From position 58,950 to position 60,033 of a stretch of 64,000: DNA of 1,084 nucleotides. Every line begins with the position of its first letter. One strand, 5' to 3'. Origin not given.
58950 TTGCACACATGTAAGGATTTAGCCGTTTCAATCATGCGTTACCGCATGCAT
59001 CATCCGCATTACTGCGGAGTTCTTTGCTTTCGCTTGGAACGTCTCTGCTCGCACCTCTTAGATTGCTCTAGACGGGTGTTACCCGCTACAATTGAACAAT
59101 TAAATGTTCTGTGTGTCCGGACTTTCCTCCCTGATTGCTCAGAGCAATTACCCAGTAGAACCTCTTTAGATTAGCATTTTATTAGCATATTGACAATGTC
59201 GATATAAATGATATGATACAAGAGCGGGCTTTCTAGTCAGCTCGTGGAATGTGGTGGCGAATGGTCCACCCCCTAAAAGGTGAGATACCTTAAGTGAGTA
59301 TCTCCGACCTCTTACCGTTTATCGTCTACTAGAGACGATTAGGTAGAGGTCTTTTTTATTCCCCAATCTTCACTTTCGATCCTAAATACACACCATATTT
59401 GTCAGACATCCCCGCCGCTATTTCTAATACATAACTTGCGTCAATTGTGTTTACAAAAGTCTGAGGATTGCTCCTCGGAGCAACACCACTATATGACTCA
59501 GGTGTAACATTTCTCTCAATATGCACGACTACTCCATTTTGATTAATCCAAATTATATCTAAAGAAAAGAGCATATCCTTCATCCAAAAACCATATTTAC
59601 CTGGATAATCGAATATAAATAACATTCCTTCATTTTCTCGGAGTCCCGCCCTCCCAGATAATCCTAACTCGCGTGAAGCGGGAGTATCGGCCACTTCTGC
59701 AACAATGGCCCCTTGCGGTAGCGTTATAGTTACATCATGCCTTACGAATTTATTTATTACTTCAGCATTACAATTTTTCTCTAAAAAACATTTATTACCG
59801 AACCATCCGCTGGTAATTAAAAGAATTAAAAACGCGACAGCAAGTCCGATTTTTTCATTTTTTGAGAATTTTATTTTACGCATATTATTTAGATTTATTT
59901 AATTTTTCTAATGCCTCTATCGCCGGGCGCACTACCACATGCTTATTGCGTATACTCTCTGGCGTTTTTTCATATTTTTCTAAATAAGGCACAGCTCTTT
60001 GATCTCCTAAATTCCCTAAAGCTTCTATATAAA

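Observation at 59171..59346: Divergent promoters sharing one palindromic -35 between rnpB and an unassigned small transcript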

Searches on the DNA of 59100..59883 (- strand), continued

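Call 42: search_with_rna_model(model_id=R1, sources=[window, L082, L086, L084, L085, L106, L107, L108, L002, L003, L004, L005, L006, L007, L008, L009, L010, L011], max_evalue=10)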
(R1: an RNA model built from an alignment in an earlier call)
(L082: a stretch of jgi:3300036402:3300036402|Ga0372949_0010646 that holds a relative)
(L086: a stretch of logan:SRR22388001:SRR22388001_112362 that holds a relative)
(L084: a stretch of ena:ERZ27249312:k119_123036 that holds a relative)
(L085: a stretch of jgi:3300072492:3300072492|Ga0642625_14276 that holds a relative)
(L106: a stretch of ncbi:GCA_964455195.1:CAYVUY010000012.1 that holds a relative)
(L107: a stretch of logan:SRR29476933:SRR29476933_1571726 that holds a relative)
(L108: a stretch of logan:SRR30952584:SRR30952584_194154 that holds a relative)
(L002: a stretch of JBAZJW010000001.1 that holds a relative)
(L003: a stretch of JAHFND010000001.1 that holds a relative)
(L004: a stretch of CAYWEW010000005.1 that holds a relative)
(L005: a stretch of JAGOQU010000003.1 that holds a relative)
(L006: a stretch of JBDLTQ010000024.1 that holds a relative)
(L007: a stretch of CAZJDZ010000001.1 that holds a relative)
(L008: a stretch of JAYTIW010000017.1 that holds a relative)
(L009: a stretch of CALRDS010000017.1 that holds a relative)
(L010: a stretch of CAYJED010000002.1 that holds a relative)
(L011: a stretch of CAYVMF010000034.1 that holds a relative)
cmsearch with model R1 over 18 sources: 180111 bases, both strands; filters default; matches with E-value up to 10: 26.
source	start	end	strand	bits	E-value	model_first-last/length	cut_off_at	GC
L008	5290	5381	-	28.8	0.00075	1-94/94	no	0.47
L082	4878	4976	+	28.1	0.0011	1-94/94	no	0.37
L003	4497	4593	-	28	0.0011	1-94/94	no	0.34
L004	4960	5055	-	26.2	0.0029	1-94/94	no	0.39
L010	4598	4690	-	25.4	0.0044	1-94/94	no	0.49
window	58788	58874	-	24.1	0.0082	1-94/94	no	0.37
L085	3612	3686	+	23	0.015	1-94/94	no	0.36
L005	7907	7987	+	22.6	0.018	1-94/94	no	0.3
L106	2349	2433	+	21.7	0.028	1-94/94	no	0.38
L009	747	844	+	21.2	0.038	1-94/94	no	0.28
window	45481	45549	+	18.7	0.13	1-94/94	no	0.33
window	32811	32893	-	18.3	0.17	1-94/94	no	0.31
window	51796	51881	-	15.8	0.6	1-94/94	no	0.29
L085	7952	7979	+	14.9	0.99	55-82/94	no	0.32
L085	8862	8887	+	14.6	1.1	57-82/94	no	0.62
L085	8862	8887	-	14.6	1.1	57-82/94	no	0.62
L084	128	218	+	14.6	1.2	1-94/94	no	0.38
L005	1944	2053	-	13.7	1.8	1-94/94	no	0.31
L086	1143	1183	+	13.6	1.9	39-82/94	no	0.44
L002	5692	5718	+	12.9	2.8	57-82/94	no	0.52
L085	4171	4267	+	12.8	2.8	1-94/94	no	0.35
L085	3649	3676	-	12.7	3.1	55-82/94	no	0.39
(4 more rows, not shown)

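Call 43: search_with_rna_model(model_id=R1, sources=[window, L082, L008], max_evalue=0.05, show_alignments=3)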
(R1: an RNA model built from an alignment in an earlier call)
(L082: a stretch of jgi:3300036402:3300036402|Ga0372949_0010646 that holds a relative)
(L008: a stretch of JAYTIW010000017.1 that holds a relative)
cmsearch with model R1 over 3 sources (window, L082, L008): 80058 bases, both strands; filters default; matches with E-value up to 0.05: 3.
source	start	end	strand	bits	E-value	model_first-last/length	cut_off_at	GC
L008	5290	5381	-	28.8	0.00033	1-94/94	no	0.47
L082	4878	4976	+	28.1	0.00047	1-94/94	no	0.37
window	58788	58874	-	24.1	0.0036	1-94/94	no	0.37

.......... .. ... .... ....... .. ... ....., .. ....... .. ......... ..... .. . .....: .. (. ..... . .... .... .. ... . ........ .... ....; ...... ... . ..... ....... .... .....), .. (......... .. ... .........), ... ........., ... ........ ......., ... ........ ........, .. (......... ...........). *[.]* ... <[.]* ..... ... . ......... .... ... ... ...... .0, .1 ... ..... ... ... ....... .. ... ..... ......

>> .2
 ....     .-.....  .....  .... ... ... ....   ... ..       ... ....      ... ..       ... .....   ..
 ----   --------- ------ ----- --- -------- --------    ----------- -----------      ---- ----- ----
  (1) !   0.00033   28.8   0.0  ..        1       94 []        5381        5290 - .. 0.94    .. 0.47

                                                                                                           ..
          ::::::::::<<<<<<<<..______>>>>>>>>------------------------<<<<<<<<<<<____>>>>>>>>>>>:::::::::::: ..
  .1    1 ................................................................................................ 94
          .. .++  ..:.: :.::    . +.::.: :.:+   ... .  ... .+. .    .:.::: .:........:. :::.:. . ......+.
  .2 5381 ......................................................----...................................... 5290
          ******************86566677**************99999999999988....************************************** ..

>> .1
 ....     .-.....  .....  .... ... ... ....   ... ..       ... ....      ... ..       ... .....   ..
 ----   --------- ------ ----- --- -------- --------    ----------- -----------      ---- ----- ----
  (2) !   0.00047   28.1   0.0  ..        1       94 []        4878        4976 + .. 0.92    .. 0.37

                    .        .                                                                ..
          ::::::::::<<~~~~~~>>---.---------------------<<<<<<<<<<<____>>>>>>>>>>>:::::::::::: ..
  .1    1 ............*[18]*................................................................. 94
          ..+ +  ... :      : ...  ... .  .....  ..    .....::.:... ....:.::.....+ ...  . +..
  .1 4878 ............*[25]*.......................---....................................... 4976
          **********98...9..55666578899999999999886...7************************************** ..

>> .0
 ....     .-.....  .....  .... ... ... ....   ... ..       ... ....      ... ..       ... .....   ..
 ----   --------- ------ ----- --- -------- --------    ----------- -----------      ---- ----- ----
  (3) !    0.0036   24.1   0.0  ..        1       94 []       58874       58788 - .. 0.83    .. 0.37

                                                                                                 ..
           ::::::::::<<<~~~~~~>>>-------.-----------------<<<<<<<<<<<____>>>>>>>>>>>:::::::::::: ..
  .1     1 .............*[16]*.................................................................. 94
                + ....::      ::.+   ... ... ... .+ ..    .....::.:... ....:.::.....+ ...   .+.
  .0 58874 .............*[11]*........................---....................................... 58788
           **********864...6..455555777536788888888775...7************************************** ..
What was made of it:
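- On rnpB-linked Paceibacteria RNA 'fam2' (model R1, this session): The best window hit is the rnpB 3' end plus its terminator, at 24 bits (calls 42, 43).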

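Call 54: search_rna_families(source=L086, start=600, end=800, threshold=evalue, max_evalue=10)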
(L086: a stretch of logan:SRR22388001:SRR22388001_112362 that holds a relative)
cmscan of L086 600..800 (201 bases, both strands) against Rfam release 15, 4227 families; matches with E-value up to 10: 26.
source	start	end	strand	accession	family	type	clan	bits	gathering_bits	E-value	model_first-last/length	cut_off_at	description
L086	635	744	-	RF00515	PyrR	Cis-reg;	-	23.7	54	0.19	1-115/115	no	PyrR binding site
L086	636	714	-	RF01859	Phe_leader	Cis-reg; leader;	-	22.4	55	0.089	1-125/125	no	Phenylalanine leader peptide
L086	623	702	-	RF02621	BSnc120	Gene; sRNA;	-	21.6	114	0.0091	1-88/88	no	Brucella sRNA 120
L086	639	723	-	RF00512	Leu_leader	Cis-reg; leader;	-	21.2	50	0.021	1-148/148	no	Leucine operon leader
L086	637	736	-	RF02449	ncr1015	Gene; sRNA;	-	19.9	60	1.1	1-121/121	no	Bacillus sRNA ncr1015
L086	629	762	-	RF00121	MicC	Gene; sRNA;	-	19.8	90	0.73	1-123/123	no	MicC RNA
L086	633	750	-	RF04312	trpB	Cis-reg;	-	19.4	59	1.4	1-107/107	no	trpB ncRNA motif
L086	639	721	-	RF04180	BTnc231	Gene; sRNA;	-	19.2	80.4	0.057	1-154/154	no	Bacteroides sRNA BTnc231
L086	631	778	-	RF00124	IS102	Gene; sRNA;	-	18.1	46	0.4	1-206/206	no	IS102 RNA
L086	642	697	-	RF02730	JA02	Gene; sRNA;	-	17.8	49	3.3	1-116/116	no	Aggregatibacter sRNA JA02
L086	623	752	-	RF02311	TtnuHACA3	Gene; snRNA; snoRNA; HACA-box;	-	16.8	100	2.6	1-152/152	no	Tetrahymena snoRNA TtnuHACA3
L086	641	736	-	RF01400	istR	Gene; antitoxin;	-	16.6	45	0.27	1-130/130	no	istR Hfq binding RNA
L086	637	755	-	RF00021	Spot_42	Gene; sRNA;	-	15.5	80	0.93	1-115/115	no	Spot 42 RNA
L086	637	737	-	RF00444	PrrF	Gene; sRNA;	-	15.4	90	2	1-150/150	no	PrrF RNA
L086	624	682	-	RF04237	mir-1490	Gene; miRNA;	-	14.6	75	0.76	1-77/77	no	mir-1490 microRNA precursor family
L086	640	706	-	RF01813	rdlD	Gene; antitoxin;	-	14.6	50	1.5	1-66/66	no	rdlD antitoxin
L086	632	670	-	RF00489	ctRNA_p42d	Gene; antisense;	-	14.6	50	1.6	1-46/46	no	ctRNA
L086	638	689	-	RF01394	isrK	Gene; sRNA;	-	14.4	50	0.47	1-77/77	no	isrK Hfq binding RNA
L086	633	674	-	RF03610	mir-H7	Gene; miRNA;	CL00141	14.2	94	6.9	1-69/69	no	mir-H7 microRNA precursor family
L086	641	667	-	RF02701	PsrR1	Gene; sRNA;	-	13.7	42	3.2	51-79/79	no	Photosynthesis regulatory RNA1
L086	732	757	+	RF00490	S-element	Cis-reg;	-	13.7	47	8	1-67/67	no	S-element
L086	639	800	-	RF01472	rli40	Gene; sRNA;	-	12.6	100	0.39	80-263/263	5'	Listeria sRNA rli40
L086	638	753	-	RF00506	Thr_leader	Cis-reg; leader;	-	12.3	55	6.2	1-118/118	no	Threonine operon leader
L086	638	698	-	RF02398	sau-6072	Gene; sRNA;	-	12.1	50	6.4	1-53/53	no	Staphylococcus sRNA sau-6072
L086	600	670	+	RF04180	BTnc231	Gene; sRNA;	-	11.9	80.4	3.7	86-154/154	5'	Bacteroides sRNA BTnc231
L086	628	713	-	RF02606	AbsR28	Gene; sRNA;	-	9.4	50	9.6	1-180/180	no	Acinetobacter sRNA 28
